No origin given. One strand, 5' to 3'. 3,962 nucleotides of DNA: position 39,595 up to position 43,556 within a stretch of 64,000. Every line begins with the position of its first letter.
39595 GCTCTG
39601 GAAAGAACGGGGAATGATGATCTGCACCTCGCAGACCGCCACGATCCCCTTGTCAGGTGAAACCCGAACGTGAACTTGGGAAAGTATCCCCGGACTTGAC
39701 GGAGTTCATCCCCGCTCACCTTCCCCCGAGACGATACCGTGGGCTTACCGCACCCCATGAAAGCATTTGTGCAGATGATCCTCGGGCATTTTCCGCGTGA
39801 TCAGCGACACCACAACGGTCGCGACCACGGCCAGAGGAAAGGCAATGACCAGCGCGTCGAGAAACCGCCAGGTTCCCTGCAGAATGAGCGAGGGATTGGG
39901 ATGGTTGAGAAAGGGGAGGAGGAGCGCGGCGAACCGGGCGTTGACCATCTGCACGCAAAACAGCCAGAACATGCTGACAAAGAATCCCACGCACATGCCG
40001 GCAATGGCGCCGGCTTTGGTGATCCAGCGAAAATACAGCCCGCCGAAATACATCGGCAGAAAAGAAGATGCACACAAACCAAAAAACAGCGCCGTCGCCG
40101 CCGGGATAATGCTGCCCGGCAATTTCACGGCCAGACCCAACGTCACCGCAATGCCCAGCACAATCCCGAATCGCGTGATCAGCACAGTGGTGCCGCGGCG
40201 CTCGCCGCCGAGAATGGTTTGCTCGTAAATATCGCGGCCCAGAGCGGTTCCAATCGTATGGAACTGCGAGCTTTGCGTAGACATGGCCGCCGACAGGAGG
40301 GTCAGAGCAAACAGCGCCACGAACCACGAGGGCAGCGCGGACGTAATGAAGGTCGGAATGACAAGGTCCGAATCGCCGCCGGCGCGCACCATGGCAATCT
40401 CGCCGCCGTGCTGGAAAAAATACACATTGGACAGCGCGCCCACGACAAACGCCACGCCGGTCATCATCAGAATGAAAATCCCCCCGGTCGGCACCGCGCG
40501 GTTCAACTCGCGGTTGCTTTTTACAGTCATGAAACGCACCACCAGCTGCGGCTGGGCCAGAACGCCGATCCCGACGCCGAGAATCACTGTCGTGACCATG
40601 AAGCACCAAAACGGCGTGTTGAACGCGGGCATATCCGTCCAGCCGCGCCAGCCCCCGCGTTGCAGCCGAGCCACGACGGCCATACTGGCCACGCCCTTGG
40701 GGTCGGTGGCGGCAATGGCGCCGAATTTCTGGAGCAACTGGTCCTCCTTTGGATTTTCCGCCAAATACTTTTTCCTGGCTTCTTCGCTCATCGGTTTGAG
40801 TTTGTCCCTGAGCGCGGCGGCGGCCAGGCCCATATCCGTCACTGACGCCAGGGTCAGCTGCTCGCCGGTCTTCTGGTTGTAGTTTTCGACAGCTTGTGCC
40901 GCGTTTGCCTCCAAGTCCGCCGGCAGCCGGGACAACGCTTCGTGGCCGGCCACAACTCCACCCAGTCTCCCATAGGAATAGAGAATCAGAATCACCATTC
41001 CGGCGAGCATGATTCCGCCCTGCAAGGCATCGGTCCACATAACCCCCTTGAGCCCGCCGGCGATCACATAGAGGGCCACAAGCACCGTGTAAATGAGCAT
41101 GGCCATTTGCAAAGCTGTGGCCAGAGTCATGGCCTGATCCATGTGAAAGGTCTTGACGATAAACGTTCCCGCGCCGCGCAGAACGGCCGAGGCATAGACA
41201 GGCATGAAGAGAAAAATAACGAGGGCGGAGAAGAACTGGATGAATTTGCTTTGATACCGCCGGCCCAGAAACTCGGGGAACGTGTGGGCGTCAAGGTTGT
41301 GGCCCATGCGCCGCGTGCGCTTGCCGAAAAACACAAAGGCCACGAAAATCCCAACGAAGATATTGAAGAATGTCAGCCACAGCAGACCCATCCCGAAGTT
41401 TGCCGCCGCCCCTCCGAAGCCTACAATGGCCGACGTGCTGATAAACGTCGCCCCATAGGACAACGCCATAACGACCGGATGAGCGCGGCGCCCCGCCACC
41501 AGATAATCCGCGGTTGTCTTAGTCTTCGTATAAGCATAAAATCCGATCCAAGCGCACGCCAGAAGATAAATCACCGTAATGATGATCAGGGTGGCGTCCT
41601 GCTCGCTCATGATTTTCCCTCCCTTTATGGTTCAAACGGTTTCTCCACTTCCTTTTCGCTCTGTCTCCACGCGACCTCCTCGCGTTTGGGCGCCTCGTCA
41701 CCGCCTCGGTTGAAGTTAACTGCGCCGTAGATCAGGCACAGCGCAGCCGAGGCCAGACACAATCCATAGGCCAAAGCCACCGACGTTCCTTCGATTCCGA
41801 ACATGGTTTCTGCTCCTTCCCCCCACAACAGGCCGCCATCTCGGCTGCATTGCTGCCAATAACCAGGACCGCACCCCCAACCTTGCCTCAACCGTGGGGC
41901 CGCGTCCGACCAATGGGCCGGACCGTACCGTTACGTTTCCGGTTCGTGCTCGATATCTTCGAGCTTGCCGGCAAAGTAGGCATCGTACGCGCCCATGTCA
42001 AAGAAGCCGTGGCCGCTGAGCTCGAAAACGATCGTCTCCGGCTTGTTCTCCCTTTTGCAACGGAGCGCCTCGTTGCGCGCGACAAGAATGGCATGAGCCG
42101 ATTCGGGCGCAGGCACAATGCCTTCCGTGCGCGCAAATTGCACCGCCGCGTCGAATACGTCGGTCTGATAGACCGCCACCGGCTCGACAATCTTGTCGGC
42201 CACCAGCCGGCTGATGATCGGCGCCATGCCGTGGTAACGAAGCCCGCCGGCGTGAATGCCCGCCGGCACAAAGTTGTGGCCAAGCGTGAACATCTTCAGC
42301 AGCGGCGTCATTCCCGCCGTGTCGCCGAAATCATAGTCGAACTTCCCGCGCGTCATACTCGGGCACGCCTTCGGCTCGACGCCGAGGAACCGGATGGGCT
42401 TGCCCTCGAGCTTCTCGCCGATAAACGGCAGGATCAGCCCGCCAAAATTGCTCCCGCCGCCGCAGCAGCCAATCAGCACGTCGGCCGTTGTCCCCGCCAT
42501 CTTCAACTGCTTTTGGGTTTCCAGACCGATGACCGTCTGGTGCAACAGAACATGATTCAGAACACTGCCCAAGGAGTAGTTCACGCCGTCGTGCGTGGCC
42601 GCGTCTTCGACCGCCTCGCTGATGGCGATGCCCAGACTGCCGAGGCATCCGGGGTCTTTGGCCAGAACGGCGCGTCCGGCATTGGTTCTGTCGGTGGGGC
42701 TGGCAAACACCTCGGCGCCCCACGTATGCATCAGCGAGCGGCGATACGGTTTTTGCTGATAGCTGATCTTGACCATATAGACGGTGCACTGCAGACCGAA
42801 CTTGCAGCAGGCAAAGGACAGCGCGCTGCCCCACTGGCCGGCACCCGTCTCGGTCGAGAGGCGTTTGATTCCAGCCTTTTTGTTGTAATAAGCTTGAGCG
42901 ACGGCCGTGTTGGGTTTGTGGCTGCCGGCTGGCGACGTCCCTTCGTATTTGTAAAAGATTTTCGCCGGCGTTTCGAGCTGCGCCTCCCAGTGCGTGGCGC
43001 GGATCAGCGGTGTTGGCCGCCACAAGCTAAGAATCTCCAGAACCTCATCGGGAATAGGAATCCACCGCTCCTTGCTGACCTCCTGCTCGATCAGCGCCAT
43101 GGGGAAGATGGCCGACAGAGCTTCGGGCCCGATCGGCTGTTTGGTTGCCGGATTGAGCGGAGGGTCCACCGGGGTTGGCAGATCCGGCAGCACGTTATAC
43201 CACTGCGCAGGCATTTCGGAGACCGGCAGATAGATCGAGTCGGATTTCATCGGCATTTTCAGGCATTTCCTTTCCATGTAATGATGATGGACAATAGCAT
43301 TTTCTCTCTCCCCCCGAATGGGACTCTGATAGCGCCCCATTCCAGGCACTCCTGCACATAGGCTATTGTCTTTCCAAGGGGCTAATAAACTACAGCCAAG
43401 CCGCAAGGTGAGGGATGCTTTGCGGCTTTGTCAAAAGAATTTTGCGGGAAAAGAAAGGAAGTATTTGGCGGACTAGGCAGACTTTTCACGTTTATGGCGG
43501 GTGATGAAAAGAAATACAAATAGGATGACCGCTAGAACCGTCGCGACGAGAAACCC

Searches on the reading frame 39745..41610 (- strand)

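Call 56: search_protein_families(library=pfam, proteins=[window:39745-41610:-], max_evalue=0.00001)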
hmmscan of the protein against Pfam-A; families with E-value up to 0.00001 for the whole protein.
window:39745-41610:- (621 aa): 1 family
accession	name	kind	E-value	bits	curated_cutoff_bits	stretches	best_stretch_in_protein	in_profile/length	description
PF00474.23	SSF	-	5.9e-47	160.9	22.8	2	36-226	1-179/406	Sodium:solute symporter family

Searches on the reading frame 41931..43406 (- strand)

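Call 56: search_protein_families(library=pfam, proteins=[window:41931-43406:-], max_evalue=0.00001)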
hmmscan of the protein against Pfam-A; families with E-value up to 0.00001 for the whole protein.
window:41931-43406:- (491 aa): 1 family
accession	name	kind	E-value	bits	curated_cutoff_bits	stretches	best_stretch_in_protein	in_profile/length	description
PF00291.31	PALP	-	1e-36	127.3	35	1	128-465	4-295/295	Pyridoxal-phosphate dependent enzyme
